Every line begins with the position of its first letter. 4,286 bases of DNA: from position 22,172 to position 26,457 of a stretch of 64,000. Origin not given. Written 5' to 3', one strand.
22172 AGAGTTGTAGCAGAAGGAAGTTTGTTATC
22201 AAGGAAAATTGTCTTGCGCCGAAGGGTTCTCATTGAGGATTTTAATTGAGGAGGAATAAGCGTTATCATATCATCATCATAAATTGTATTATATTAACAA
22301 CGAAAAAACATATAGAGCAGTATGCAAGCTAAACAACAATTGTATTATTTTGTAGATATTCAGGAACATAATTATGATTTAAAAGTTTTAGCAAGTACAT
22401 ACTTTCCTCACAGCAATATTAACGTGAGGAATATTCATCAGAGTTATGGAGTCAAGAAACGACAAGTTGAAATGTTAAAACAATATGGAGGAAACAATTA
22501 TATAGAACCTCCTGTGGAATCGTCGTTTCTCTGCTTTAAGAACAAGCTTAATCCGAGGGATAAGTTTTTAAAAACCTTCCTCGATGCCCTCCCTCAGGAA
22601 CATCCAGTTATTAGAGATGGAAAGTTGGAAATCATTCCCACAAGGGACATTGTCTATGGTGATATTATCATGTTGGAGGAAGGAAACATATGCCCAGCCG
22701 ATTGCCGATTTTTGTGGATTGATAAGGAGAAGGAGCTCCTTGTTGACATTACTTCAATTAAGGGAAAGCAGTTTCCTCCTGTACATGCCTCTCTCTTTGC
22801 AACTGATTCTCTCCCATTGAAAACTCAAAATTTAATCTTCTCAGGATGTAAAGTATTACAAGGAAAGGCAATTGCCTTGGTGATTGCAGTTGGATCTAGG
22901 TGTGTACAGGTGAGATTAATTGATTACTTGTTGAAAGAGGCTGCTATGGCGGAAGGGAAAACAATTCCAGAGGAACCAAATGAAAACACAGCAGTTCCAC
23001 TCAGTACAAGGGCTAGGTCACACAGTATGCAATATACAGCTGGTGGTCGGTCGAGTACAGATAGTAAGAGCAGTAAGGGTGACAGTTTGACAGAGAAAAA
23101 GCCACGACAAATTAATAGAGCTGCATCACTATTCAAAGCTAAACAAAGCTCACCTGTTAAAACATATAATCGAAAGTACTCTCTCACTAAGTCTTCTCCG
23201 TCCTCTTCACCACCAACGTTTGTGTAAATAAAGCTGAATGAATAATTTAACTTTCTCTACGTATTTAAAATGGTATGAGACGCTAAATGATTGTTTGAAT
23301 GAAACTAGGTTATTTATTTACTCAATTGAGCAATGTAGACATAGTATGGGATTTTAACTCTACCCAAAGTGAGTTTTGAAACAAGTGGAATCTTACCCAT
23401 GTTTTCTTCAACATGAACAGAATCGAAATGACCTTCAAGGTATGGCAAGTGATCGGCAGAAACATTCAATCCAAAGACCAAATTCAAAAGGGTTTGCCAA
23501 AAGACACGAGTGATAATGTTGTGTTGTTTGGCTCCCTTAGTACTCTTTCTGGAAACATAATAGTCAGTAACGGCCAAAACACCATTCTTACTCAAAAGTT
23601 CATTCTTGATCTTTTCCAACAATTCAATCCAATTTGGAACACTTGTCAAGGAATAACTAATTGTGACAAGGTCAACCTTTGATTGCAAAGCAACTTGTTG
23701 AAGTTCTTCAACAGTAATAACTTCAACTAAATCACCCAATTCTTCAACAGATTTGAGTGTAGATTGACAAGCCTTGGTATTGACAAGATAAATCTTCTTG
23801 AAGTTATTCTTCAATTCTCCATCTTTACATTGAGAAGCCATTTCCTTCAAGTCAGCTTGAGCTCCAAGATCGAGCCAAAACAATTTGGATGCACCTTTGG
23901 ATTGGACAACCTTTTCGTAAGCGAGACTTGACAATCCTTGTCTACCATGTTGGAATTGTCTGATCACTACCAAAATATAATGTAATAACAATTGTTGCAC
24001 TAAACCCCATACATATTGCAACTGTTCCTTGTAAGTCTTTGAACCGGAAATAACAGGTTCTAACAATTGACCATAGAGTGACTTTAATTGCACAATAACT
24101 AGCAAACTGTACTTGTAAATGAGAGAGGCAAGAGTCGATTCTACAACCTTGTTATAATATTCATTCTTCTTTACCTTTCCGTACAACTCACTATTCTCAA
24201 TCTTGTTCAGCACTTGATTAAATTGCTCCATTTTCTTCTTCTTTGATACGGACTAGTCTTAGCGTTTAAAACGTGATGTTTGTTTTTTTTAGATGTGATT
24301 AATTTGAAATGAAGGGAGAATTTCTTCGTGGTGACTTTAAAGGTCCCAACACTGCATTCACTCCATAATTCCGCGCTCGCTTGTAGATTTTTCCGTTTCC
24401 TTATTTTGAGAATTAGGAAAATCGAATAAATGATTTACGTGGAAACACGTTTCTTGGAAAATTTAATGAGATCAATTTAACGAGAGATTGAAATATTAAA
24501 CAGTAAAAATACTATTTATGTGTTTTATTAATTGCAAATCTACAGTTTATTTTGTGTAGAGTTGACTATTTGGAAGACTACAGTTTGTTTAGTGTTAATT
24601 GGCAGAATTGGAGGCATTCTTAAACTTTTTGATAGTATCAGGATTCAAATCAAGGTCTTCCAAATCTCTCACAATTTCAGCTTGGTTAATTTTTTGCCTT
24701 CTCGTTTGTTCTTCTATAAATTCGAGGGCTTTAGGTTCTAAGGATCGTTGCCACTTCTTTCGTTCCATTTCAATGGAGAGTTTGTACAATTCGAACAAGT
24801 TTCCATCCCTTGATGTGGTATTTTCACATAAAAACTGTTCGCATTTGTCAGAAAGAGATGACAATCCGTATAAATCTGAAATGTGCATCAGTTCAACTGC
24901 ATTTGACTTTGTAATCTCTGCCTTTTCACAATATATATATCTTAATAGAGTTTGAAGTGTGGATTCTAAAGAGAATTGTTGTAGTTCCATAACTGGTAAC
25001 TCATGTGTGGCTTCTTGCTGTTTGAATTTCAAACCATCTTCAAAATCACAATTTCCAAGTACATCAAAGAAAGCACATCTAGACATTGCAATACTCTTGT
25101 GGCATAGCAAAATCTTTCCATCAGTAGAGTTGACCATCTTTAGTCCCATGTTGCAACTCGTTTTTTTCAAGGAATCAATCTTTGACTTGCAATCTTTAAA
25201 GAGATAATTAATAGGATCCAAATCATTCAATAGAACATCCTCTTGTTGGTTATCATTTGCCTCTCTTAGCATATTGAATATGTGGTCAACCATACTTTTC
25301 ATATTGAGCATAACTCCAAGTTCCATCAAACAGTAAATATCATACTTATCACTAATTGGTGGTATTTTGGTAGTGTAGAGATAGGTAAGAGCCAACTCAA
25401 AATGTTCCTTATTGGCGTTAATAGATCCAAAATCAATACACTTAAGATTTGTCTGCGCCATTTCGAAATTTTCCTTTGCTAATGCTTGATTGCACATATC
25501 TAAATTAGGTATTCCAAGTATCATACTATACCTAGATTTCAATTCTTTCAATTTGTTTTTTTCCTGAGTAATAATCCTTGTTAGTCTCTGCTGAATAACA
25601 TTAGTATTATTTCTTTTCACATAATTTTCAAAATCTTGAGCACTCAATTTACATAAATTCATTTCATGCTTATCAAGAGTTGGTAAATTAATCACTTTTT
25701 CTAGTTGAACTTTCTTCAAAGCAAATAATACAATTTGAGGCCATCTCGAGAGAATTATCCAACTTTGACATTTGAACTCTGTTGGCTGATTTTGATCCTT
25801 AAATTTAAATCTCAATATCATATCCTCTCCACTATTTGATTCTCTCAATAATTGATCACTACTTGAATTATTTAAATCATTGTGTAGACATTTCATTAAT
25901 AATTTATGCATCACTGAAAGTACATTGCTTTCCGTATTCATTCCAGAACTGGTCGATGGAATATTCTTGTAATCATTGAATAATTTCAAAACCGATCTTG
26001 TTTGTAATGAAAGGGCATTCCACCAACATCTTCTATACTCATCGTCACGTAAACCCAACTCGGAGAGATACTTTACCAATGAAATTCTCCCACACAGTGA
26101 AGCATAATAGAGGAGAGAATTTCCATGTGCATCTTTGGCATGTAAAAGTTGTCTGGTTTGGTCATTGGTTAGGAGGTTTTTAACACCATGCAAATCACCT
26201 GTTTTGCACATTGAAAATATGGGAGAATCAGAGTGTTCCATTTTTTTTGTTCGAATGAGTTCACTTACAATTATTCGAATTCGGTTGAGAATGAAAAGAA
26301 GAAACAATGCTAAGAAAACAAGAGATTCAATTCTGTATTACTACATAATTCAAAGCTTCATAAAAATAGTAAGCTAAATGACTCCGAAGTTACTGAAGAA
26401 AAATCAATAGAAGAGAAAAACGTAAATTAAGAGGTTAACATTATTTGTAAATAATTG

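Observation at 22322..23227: Orphan, degenerate P-type-ATPase actuator domain as a stand-alone soluble protein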

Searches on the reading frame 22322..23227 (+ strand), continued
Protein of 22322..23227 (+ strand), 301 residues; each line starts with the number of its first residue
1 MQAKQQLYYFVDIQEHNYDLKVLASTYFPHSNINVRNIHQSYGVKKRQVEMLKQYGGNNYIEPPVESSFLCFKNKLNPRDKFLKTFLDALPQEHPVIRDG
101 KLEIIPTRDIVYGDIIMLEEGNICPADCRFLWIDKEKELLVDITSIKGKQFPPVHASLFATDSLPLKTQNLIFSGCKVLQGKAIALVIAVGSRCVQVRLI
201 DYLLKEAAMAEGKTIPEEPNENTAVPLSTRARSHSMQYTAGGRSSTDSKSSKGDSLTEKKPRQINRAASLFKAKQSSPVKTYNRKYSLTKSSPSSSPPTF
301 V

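Call 38: predict_structure(alignment_id=A3)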
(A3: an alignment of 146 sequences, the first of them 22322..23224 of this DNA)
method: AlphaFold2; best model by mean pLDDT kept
length: 301 residues; sequences in the alignment: 146
mean_pLDDT: 80.0   pTM: 0.71
mean pLDDT of the five models: 80.0, 79.9, 78.7, 78.7, 78.5
residues with pLDDT >= 90: 178; 70-90: 39; 50-70: 12; < 50: 72
segments of 3 or more residues with pLDDT < 50: 223-260, 262-285, 287-296
pLDDT, mean of each block of 10 residues (from residue 1): 75 95 98 98 98 91 87 86 95 98 98 98 98 98 94 98 97 98 98 94 89 78 46 39 39 43 40 41 45 50 50
secondary structure, 60 per line:
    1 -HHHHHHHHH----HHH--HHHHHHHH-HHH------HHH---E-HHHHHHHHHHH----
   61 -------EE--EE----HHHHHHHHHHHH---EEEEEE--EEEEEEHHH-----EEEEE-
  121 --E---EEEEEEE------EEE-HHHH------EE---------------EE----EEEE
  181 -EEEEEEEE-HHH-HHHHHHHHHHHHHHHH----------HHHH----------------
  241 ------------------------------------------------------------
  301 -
elements in order: H2-10 H20-27 H46-56 H78-89 E93-98 E101-106 E115-119 E127-133 E140-142 H144-147 E177-180 E182-189 H195-210 H221-224

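Call 40: fold_search(model_id=the predicted structure, library=pdb)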
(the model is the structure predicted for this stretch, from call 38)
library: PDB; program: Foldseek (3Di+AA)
matches with E <= 10: 566; with E <= 0.001: 222
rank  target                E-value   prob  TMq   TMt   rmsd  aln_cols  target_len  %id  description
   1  8ijl_A                1.3e-12  1.00  0.49  0.15  15.3       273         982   18  Cyo-EM structure of wildtype non-gastric proton pump in the presence of Na+, AlF and ADP (released 2023-10-18)
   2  7e20_A                1.8e-12  1.00  0.51  0.16  12.3       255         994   18  Cryo EM structure of a K+-bound Na+,K+-ATPase in the E2 state (released 2022-06-15)
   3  9kcj_A                2.1e-12  1.00  0.48  0.15   9.5       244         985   20  Cryo-EM structure of human sodium pump E1003 in (3Na+)E1-AMPPCP state (released 2025-11-12)
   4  8zyj_A                2.9e-12  1.00  0.48  0.16  13.5       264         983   19  Cryo-EM structure of human testis-specific Na+,K+-ATPase alpha4 in ouabain-bound form (released 2024-12-04)
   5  3b8e_A                3.3e-12  1.00  0.49  0.15  12.1       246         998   20  Crystal structure of the sodium-potassium pump (released 2007-12-18)
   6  6jxi_A                4.7e-12  1.00  0.52  0.17   7.2       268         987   19  Rb+-bound E2-MgF state of the gastric proton pump (Tyr799Trp) (released 2019-08-14)
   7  8jbk_A                5.6e-12  1.00  0.50  0.16  14.8       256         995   20  Crystal structure of Na+,K+-ATPase in the E1.3Na+ state (released 2023-08-09)
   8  7x22_A                5.6e-12  1.00  0.49  0.15  14.6       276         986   19  Cryo-EM structure of non gastric H,K-ATPase alpha2 K794S in (2K+)E2-AlF state (released 2022-10-05)
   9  7efn_A                6.0e-12  1.00  0.47  0.15  13.6       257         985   20  Crystal structure of the gastric proton pump K791S/E820D/Y340N/E936V in (BYK)E2BeF state (released 2021-09-01)
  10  9kcg_A                7.1e-12  1.00  0.48  0.15  13.0       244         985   19  Cryo-EM structure of human sodium pump WT in (3Na+)E1-AMPPCP state (released 2025-11-12)
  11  8d3v_A                8.5e-12  1.00  0.46  0.15  14.1       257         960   18  Human alpha3 Na+/K+-ATPase in its cytoplasmic side-open state (released 2022-09-21)
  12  4hyt_A                9.6e-12  1.00  0.49  0.16  11.3       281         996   18  Na,K-ATPase in the E2P state with bound ouabain and Mg2+ in the cation-binding site (released 2013-06-26)
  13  5zmw                  1.2e-11  1.00  0.48  0.16  13.2       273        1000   17  Crystal structure of the E309Q mutant of SR Ca2+-ATPase in E2(TG) (released 2019-04-03)
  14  9kci_A                1.3e-11  1.00  0.48  0.15  14.8       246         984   19  Cryo-EM structure of human sodium pump WT in (2K+)E2-AlF state (released 2025-11-12)
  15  8jfz_A                1.5e-11  1.00  0.48  0.15  14.0       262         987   20  Cryo-EM structure of Na+,K+-ATPase in the E1.Mg2+ state. (released 2023-08-09)
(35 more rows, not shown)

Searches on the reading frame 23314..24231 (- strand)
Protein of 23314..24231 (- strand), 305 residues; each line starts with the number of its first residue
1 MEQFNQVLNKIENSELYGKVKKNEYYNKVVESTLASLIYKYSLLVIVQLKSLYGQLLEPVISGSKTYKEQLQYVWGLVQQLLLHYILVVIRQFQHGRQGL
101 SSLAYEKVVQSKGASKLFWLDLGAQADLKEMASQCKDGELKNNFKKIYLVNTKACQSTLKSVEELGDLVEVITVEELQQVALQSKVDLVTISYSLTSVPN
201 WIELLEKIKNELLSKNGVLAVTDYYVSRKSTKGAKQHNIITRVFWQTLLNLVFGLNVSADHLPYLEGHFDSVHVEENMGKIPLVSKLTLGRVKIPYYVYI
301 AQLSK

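Call 62: search_protein_families(library=pfam, proteins=[window:23314-24231:-], max_evalue=0.01)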
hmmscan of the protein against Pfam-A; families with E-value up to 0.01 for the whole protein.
window:23314-24231:- (305 aa): 1 family
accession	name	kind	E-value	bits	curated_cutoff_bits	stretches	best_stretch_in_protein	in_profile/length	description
PF13489.12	Methyltransf_23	-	0.00081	19.6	27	1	181-233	77-128/164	Methyltransferase domain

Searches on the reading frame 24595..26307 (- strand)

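Call 62: search_protein_families(library=pfam, proteins=[window:24595-26307:-], max_evalue=0.01)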
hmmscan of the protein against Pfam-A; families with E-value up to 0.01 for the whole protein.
window:24595-26307:- (570 aa): 4 families
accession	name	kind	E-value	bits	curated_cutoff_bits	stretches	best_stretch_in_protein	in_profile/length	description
PF00651.37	BTB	-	8.5e-13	48.9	20.5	1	397-496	20-109/110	BTB/POZ domain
PF12796.13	Ank_2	-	0.00034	21.6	27.3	1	14-85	13-83/90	Ankyrin repeats (3 copies)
PF11822.15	BTB_SANBR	-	0.0019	18.9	26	1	402-489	18-96/97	SANT and BTB domain regulator of CSR, BTB domain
PF13606.12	Ank_3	-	0.0059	17.5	22.3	0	61-84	1-24/30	Ankyrin repeat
